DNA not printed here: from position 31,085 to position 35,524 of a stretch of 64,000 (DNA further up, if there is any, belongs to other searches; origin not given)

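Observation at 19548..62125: A recurring, nearly identical extended -10 promoter cassette sits in front of almost every ORFan unit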

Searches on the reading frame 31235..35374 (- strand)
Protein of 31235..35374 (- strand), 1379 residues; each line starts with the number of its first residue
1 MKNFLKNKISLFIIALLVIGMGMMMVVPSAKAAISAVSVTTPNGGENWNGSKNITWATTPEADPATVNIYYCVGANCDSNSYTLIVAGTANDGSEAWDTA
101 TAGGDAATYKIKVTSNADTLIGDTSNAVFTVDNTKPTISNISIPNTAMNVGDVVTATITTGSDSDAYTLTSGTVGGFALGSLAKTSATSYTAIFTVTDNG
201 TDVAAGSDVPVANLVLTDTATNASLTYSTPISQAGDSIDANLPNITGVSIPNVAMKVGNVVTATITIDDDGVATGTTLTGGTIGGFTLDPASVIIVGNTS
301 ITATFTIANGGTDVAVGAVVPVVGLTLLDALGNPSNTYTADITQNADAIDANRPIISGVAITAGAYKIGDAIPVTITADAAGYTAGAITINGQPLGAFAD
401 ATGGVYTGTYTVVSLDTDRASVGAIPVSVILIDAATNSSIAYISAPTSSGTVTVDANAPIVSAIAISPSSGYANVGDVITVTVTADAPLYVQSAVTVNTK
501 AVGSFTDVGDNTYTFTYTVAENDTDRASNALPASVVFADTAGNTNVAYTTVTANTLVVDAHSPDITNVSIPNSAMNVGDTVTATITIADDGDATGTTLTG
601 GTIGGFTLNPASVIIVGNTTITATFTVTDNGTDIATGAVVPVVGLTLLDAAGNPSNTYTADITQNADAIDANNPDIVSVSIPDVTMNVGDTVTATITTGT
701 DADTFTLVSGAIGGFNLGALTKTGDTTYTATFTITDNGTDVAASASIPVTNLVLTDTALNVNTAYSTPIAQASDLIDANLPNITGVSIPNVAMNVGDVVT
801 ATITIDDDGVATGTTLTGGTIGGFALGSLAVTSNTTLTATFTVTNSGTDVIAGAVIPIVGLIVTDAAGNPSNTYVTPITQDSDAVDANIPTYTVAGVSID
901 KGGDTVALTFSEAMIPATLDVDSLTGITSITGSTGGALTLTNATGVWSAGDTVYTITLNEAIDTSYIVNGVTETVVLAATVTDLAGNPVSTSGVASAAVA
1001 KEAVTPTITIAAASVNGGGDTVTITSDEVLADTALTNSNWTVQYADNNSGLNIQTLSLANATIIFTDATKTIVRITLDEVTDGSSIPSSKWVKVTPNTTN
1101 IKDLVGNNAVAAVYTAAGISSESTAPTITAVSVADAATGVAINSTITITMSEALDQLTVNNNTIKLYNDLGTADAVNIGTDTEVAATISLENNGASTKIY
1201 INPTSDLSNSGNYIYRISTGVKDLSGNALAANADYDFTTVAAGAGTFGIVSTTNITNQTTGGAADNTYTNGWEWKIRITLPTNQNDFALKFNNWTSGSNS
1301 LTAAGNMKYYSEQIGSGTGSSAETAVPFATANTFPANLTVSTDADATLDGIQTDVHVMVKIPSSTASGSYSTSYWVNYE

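Call 9: search_protein_families(library=pfam, proteins=[window:31235-35374:-], max_evalue=0.001)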
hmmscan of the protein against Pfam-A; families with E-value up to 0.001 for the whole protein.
window:31235-35374:- (1379 aa): 1 family
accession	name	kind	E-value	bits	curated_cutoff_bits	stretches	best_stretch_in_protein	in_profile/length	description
PF13205.12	Big_5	-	9.3e-17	62.1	23.6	1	1123-1239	2-105/105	Bacterial Ig-like domain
